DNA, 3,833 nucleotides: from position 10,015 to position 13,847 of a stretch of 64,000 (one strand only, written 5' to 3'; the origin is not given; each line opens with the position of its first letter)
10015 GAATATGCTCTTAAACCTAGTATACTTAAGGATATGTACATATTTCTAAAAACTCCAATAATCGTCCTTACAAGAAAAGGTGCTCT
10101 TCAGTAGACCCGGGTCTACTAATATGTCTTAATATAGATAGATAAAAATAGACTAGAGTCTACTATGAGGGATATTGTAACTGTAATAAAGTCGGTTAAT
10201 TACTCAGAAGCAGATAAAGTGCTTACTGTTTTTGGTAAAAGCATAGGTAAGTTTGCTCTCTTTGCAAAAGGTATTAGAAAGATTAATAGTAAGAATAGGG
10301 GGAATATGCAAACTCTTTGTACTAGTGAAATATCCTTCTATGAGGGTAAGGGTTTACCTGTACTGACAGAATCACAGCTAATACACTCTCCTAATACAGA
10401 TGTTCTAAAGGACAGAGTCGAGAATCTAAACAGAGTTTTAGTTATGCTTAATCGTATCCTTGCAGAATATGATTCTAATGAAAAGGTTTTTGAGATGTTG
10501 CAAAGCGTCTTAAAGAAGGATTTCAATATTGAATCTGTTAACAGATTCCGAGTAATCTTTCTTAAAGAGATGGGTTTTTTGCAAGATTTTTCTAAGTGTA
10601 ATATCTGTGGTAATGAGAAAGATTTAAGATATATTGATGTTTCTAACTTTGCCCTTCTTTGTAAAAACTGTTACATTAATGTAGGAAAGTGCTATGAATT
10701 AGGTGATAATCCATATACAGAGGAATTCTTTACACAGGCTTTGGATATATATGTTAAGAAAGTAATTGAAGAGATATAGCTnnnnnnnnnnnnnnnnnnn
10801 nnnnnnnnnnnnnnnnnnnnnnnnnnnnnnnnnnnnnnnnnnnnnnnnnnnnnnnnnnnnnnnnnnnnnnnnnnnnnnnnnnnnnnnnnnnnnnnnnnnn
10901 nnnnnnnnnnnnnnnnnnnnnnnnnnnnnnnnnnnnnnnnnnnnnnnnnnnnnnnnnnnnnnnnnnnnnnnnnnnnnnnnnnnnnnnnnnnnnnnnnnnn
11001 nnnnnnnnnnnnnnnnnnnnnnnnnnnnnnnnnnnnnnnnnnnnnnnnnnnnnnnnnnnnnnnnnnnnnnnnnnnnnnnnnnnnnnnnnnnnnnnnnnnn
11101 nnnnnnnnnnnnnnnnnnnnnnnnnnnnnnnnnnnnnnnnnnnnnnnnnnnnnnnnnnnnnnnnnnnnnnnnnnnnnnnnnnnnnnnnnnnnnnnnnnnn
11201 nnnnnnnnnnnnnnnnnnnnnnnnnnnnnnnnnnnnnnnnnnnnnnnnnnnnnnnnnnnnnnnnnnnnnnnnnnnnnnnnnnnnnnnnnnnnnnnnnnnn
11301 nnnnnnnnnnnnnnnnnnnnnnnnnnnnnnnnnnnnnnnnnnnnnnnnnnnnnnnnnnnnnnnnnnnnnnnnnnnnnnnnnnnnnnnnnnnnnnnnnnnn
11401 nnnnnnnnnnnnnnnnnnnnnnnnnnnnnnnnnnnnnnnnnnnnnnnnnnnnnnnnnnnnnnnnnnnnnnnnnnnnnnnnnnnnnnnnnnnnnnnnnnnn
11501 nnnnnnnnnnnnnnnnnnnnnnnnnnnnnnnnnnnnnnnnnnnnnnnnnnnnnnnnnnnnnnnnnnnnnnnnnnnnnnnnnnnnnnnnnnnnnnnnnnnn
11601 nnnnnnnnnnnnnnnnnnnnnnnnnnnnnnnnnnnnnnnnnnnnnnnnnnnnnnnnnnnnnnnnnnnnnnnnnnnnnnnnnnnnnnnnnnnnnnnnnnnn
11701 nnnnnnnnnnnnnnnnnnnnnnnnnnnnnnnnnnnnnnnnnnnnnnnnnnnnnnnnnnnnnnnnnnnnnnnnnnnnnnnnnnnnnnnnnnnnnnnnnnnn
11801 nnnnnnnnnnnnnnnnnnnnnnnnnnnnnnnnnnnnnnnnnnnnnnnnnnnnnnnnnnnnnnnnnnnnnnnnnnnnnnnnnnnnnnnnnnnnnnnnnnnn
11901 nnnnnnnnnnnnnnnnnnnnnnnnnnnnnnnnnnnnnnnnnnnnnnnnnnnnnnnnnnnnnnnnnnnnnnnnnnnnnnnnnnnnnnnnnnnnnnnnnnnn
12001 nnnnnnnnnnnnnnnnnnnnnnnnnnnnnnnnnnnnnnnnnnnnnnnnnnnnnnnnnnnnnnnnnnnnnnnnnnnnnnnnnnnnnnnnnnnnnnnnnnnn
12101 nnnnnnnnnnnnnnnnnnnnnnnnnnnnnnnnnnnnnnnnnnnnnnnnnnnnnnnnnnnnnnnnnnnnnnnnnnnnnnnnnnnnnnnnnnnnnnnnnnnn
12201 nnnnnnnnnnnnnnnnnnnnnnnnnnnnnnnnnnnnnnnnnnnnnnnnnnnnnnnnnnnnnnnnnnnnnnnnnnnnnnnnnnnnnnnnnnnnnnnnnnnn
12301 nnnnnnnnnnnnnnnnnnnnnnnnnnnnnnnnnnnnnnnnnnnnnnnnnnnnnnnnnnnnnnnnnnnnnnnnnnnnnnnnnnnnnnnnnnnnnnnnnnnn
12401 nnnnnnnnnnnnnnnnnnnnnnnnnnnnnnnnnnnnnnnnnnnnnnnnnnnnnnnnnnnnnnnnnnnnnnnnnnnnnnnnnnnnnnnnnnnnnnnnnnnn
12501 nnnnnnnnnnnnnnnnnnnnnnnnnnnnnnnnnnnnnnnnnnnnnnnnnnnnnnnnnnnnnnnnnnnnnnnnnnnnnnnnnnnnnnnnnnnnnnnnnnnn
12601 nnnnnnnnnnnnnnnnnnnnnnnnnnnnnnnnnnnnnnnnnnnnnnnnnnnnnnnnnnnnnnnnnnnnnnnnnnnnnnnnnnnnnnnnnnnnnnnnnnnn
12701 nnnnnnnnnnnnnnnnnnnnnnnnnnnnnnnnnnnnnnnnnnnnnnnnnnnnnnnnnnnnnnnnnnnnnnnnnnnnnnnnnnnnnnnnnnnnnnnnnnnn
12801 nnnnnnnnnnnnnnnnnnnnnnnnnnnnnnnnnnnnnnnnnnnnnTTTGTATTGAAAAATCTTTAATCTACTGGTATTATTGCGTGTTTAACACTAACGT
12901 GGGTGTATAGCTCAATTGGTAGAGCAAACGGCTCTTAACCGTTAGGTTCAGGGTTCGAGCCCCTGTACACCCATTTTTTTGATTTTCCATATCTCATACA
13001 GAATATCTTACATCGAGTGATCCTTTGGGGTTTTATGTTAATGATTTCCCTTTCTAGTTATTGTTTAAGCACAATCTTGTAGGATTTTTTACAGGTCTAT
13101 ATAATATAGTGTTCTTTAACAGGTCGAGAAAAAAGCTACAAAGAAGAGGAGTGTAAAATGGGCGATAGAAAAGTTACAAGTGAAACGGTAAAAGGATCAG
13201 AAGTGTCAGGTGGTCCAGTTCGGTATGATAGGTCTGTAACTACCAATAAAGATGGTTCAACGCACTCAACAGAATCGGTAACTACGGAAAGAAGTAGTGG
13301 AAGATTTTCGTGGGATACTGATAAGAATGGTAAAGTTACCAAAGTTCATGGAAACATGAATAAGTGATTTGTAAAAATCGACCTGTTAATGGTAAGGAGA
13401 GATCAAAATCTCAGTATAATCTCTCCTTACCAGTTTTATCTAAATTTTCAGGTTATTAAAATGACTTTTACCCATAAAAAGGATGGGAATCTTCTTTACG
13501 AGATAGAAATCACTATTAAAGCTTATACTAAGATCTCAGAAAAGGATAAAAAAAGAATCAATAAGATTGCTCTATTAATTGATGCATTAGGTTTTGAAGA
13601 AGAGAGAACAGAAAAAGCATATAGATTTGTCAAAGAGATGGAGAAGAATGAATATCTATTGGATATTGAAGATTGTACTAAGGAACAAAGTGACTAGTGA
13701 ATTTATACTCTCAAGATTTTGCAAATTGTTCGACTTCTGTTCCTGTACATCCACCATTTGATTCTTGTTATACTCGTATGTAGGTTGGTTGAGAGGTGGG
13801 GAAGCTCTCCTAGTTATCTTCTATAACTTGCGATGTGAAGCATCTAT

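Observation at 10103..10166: Stop-codon-embedded palindrome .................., plus a related inverted repeat abutting the recO start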

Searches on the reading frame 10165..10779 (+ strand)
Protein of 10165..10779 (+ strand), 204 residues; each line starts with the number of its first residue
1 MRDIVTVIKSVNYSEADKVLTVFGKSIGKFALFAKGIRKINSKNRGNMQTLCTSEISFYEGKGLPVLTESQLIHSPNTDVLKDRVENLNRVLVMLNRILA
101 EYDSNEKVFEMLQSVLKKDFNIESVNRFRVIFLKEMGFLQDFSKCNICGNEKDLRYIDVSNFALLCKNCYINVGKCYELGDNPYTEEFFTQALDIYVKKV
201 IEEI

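Call 10: search_protein_families(library=pfam, proteins=[window:10165-10779:+])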
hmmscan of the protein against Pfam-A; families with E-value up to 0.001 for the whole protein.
window:10165-10779:+ (204 aa): 2 families
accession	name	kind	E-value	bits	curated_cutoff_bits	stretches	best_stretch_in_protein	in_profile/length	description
PF11967.14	RecO_N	-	6.3e-16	58.6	27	1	6-75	9-79/80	Recombination protein O N terminal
PF02565.21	RecO_C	-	9.9e-08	32.3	22.1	1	95-172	17-98/157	Recombination protein O C terminal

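Call 11: find_encoding_contigs(protein=window:10165-10779:+, flank=10000, max_places=10)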
Protein window:10165-10779:+ (204 aa): 5 contigs read that carry it; 2 places shown.
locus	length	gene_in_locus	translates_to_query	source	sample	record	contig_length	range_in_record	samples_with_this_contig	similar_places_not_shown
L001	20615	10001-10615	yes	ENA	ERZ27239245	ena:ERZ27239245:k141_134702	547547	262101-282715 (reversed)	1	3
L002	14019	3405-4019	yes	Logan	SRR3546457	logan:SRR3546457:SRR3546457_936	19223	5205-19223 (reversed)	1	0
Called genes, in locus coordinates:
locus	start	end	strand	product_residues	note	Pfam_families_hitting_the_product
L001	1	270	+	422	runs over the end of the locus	PF01554:MatE (weak), PF01943:Polysacc_synt, PF13440:Polysacc_synt_3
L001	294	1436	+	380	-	PF03572:Peptidase_S41 (faint)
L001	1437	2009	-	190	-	-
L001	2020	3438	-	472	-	PF01551:Peptidase_M23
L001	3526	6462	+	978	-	PF07517:SecA_DEAD, PF01043:SecA_PP_bind, PF21090:P-loop_SecA, PF07516:SecA_SW, PF02810:SEC-C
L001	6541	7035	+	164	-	-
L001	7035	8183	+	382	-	PF13439:Glyco_transf_4 (weak), PF20706:GT4-conflict (weak), PF00534:Glycos_transf_1, PF13692:Glyco_trans_1_4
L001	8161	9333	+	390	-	PF20706:GT4-conflict, PF00534:Glycos_transf_1, PF13692:Glyco_trans_1_4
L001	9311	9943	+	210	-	PF02397:Bac_transf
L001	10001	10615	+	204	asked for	PF11967:RecO_N, PF02565:RecO_C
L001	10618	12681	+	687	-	PF02369:Big_1 (weak), PF17210:SdrD_B (faint), PF13620:CarboxypepD_reg, PF13715:CarbopepD_reg_2 (faint)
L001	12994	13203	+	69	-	-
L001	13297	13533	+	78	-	-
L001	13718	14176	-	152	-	-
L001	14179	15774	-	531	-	PF04055:Radical_SAM, PF16199:Radical_SAM_C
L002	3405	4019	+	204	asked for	PF11967:RecO_N, PF02565:RecO_C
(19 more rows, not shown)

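Call 37: find_homologous_proteins(query=window:10165-10779:+, max_evalue=1e-20)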
Query window:10165-10779:+ (204 aa): 255 proteins with E <= 1e-20 among 347 candidates; the best 120 are listed.
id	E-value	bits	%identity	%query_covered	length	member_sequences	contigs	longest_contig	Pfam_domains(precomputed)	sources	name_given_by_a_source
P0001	3.0e-121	420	94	100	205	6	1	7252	PF11967.15,PF02565.22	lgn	-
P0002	9.3e-120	415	93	100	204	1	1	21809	PF11967.15,PF02565.22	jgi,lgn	-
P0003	7.6e-114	396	87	100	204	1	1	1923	PF11967.15,PF02565.22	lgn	-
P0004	1.9e-113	395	87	100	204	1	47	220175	PF11967.15,PF02565.22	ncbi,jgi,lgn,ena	ncbi:MAG: DNA repair protein RecO [Candidatus Dojkabacteria bacterium]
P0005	4.0e-113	394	87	100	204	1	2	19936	PF11967.15,PF02565.22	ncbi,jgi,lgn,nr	ncbi:MAG: DNA repair protein RecO [Candidatus Dojkabacteria bacterium]|jgi:DNA repair protein RecO (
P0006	4.2e-112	390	86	100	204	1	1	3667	PF11967.15,PF02565.22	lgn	-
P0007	1.3e-108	379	82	100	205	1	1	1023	PF11967.15,PF02565.22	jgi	jgi:DNA repair protein RecO (recombination protein O)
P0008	1.9e-107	375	84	100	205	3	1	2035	PF11967.15,PF02565.22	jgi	-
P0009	5.3e-107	374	81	100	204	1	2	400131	PF11967.15,PF02565.22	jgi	jgi:DNA repair protein RecO (recombination protein O)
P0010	2.7e-106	371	85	94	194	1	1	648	PF11967.15,PF02565.22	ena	-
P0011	4.5e-103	361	82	100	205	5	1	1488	PF11967.15,PF02565.22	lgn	-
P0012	2.2e-102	359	81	100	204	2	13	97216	PF11967.15,PF02565.22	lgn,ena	-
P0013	3.5e-102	358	81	100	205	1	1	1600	PF11967.15,PF02565.22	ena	-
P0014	5.8e-102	357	79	100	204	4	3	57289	PF11967.15,PF02565.22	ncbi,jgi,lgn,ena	jgi:DNA repair protein RecO (recombination protein O)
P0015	4.3e-101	355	80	100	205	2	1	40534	PF11967.15,PF02565.22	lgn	-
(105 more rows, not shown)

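Call 38: find_encoding_contigs(protein=P0002, flank=10000, max_places=3)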
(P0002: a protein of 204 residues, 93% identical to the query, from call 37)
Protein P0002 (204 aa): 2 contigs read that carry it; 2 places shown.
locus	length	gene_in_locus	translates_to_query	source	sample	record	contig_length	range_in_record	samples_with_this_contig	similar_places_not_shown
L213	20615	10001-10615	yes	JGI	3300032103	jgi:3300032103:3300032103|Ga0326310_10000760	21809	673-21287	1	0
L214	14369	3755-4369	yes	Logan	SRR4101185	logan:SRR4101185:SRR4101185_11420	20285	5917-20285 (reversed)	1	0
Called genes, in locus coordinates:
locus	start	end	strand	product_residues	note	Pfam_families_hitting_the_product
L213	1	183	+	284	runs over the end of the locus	?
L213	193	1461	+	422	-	PF01554:MatE, PF01943:Polysacc_synt, PF13440:Polysacc_synt_3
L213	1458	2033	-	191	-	-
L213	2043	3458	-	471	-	PF01551:Peptidase_M23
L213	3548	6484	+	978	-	PF07517:SecA_DEAD, PF01043:SecA_PP_bind, PF21090:P-loop_SecA, PF07516:SecA_SW, PF02810:SEC-C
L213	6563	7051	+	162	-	-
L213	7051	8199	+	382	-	PF13439:Glyco_transf_4 (weak), PF20706:GT4-conflict, PF00534:Glycos_transf_1, PF13692:Glyco_trans_1_4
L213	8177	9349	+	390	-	PF20706:GT4-conflict, PF00534:Glycos_transf_1, PF13692:Glyco_trans_1_4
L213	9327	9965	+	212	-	PF02397:Bac_transf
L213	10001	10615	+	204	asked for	PF11967:RecO_N, PF02565:RecO_C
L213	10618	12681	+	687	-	PF02369:Big_1 (faint), PF17210:SdrD_B (faint), PF13620:CarboxypepD_reg, PF13715:CarbopepD_reg_2 (faint)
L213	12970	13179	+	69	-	-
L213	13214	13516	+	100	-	-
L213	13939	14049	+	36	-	-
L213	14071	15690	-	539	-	PF04055:Radical_SAM, PF16199:Radical_SAM_C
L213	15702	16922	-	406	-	PF00890:FAD_binding_2 (faint), PF01134:GIDA (faint), PF03486:HI0933_like, PF07992:Pyr_redox_2 (faint), PF12831:FAD_oxidored, PF13738:Pyr_redox_3 (faint), PF22780:HI0933_like_1st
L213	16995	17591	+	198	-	PF00334:NDK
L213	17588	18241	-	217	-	PF03167:UDG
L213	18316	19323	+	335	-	PF00579:tRNA-synt_1b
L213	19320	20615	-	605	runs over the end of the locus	?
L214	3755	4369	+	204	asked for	PF11967:RecO_N, PF02565:RecO_C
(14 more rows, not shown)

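Call 39: find_encoding_contigs(protein=P0004, flank=10000, max_places=4)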
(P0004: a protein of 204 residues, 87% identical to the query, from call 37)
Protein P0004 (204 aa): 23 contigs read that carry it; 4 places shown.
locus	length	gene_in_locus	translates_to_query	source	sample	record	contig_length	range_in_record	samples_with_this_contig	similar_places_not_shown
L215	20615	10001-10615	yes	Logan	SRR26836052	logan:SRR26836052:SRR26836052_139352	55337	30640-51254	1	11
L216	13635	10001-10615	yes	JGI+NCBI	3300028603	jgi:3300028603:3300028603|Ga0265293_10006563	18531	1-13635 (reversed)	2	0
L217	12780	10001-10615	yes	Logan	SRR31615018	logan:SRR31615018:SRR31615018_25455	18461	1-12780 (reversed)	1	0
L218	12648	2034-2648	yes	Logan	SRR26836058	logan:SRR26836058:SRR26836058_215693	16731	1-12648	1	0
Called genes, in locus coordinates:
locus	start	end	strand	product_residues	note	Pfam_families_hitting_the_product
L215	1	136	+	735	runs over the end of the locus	PF16927:HisKA_7TM, PF00512:HisKA, PF02518:HATPase_c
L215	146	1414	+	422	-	PF01554:MatE (weak), PF01943:Polysacc_synt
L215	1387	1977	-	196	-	-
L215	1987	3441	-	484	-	PF01551:Peptidase_M23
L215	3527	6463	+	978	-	PF07517:SecA_DEAD, PF01043:SecA_PP_bind, PF21090:P-loop_SecA, PF07516:SecA_SW, PF02810:SEC-C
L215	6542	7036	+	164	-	-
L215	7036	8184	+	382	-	PF13439:Glyco_transf_4 (weak), PF20706:GT4-conflict, PF00534:Glycos_transf_1, PF13692:Glyco_trans_1_4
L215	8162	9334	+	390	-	PF20706:GT4-conflict, PF00534:Glycos_transf_1, PF13692:Glyco_trans_1_4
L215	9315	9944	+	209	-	PF02397:Bac_transf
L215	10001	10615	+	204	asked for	PF11967:RecO_N, PF02565:RecO_C (weak)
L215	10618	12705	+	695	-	PF17210:SdrD_B (faint), PF13620:CarboxypepD_reg, PF13715:CarbopepD_reg_2 (faint)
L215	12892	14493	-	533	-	PF04055:Radical_SAM, PF16199:Radical_SAM_C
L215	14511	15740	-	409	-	PF00890:FAD_binding_2 (weak), PF01134:GIDA (faint), PF01266:DAO (faint), PF03486:HI0933_like, PF07992:Pyr_redox_2 (weak), PF12831:FAD_oxidored, PF13738:Pyr_redox_3 (faint), PF22780:HI0933_like_1st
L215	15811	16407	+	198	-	PF00334:NDK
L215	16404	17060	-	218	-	PF03167:UDG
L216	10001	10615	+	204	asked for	PF11967:RecO_N, PF02565:RecO_C (weak)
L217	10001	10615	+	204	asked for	PF11967:RecO_N, PF02565:RecO_C (weak)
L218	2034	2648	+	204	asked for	PF11967:RecO_N, PF02565:RecO_C (weak)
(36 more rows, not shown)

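Call 40: find_encoding_contigs(protein=P0009, flank=10000, max_places=3)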
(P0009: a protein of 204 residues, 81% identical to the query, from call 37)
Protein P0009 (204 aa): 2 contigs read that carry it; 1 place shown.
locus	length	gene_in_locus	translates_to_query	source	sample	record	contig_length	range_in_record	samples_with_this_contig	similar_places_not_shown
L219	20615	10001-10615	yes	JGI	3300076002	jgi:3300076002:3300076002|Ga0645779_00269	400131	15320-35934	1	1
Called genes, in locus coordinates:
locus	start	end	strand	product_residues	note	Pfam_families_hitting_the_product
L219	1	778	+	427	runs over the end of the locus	PF01943:Polysacc_synt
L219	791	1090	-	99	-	-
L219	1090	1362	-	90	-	-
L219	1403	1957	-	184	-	-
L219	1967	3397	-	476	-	PF01551:Peptidase_M23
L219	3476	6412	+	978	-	PF07517:SecA_DEAD, PF01043:SecA_PP_bind, PF21090:P-loop_SecA, PF07516:SecA_SW, PF02810:SEC-C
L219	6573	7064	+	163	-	-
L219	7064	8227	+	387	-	PF13439:Glyco_transf_4, PF20706:GT4-conflict, PF00534:Glycos_transf_1, PF13692:Glyco_trans_1_4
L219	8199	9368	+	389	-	PF20706:GT4-conflict, PF00534:Glycos_transf_1, PF13692:Glyco_trans_1_4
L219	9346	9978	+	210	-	PF02397:Bac_transf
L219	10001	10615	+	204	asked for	PF11967:RecO_N, PF02565:RecO_C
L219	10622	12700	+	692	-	PF17210:SdrD_B (faint), PF17802:SpaA (faint), PF13620:CarboxypepD_reg (weak), PF13715:CarbopepD_reg_2 (faint), PF13620:CarboxypepD_reg (weak)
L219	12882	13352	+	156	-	PF18931:DUF5680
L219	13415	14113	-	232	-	PF18916:Lycopene_cyc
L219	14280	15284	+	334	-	-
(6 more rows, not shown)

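Call 68: find_encoding_contigs(protein=P0001, flank=10000, max_places=2)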
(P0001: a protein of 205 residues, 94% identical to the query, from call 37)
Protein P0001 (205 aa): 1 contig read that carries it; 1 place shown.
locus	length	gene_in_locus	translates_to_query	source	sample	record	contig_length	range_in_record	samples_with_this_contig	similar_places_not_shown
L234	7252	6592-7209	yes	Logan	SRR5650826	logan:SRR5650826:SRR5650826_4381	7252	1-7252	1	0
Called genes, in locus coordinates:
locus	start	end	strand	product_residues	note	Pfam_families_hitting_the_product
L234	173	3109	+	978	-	PF07517:SecA_DEAD, PF01043:SecA_PP_bind, PF21090:P-loop_SecA, PF07516:SecA_SW, PF02810:SEC-C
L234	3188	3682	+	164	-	-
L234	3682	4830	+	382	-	PF13439:Glyco_transf_4 (weak), PF20706:GT4-conflict, PF00534:Glycos_transf_1, PF13692:Glyco_trans_1_4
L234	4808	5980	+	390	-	PF20706:GT4-conflict, PF00534:Glycos_transf_1, PF13692:Glyco_trans_1_4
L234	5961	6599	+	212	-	PF02397:Bac_transf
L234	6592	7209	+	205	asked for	PF11967:RecO_N, PF02565:RecO_C (weak)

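Call 91: find_encoding_contigs(protein=P0012, flank=10000, max_places=3)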
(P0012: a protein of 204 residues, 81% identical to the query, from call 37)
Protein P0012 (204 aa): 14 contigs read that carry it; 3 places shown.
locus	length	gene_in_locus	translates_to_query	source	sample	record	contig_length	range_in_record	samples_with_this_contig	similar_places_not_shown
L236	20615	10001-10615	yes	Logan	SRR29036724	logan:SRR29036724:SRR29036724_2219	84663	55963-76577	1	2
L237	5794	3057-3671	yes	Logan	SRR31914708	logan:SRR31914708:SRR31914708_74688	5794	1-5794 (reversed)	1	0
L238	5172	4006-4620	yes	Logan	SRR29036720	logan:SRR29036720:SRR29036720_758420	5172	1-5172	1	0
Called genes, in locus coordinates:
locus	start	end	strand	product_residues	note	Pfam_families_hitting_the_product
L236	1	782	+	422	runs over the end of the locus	PF01554:MatE, PF01943:Polysacc_synt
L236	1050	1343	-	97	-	-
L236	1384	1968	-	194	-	-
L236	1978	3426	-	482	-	PF01551:Peptidase_M23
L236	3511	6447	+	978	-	PF07517:SecA_DEAD, PF01043:SecA_PP_bind, PF21090:P-loop_SecA, PF07516:SecA_SW, PF02810:SEC-C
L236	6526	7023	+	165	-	-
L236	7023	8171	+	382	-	PF13439:Glyco_transf_4, PF20706:GT4-conflict (weak), PF00534:Glycos_transf_1, PF13692:Glyco_trans_1_4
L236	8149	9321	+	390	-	PF13439:Glyco_transf_4 (weak), PF20706:GT4-conflict, PF00534:Glycos_transf_1, PF13692:Glyco_trans_1_4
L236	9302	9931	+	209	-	PF02397:Bac_transf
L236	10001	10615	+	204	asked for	PF11967:RecO_N, PF02565:RecO_C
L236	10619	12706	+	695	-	PF02369:Big_1 (faint), PF17210:SdrD_B (faint), PF13620:CarboxypepD_reg, PF13715:CarbopepD_reg_2 (faint)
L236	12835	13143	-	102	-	-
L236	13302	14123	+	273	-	-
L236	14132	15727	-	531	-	PF04055:Radical_SAM, PF16199:Radical_SAM_C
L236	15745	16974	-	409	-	PF00890:FAD_binding_2 (weak), PF01134:GIDA (faint), PF03486:HI0933_like, PF07992:Pyr_redox_2 (weak), PF12831:FAD_oxidored, PF13450:NAD_binding_8 (weak), PF13738:Pyr_redox_3 (weak), PF22780:HI0933_like_1st, +1 more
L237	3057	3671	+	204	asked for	PF11967:RecO_N, PF02565:RecO_C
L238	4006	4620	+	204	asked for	PF11967:RecO_N, PF02565:RecO_C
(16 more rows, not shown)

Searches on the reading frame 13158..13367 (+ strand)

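Call 63: search_protein_families(library=pfam, proteins=[window:13158-13367:+], max_evalue=10)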
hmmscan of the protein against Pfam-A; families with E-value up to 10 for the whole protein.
window:13158-13367:+ (69 aa): 1 family
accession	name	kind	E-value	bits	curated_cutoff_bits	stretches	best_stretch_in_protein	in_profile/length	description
PF07504.19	FTP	-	0.25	11.7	21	1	54-66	38-50/51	Fungalysin/Thermolysin Propeptide Motif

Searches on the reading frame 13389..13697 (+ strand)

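Call 10: search_protein_families(library=pfam, proteins=[window:13389-13697:+])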
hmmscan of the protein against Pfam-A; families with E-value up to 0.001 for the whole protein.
window:13389-13697:+ (102 aa): 0 families

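Call 63: search_protein_families(library=pfam, proteins=[window:13389-13697:+], max_evalue=10)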
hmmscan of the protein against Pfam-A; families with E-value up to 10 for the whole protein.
window:13389-13697:+ (102 aa): 3 families
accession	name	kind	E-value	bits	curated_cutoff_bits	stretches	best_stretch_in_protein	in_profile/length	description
PF05037.18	DUF669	-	0.049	14.2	21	1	30-97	50-115/138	Protein of unknown function (DUF669)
PF02662.21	FlpD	-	0.058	13.8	22.3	1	18-84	39-105/123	Methyl-viologen-reducing hydrogenase, delta subunit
PF09130.16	DUF1932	-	0.064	13.6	25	1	74-86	33-45/70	Domain of unknown function (DUF1932)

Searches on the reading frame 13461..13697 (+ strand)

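Call 63: search_protein_families(library=pfam, proteins=[window:13461-13697:+], max_evalue=10)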
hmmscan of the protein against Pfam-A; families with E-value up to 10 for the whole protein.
window:13461-13697:+ (78 aa): 5 families
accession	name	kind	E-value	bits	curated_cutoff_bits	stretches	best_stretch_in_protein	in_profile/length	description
PF00901.23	Orbi_VP5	-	0.023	13.7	27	1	11-64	141-192/506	Orbivirus outer capsid protein VP5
PF09130.16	DUF1932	-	0.039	14.3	25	1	50-62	33-45/70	Domain of unknown function (DUF1932)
PF05037.18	DUF669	-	0.055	14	21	1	7-73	51-115/138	Protein of unknown function (DUF669)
PF10763.15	DUF2584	-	0.11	12.9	25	1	3-57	25-74/80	Protein of unknown function (DUF2584)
PF13041.12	PPR_2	-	0.18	12.3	30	1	39-65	9-34/50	PPR repeat family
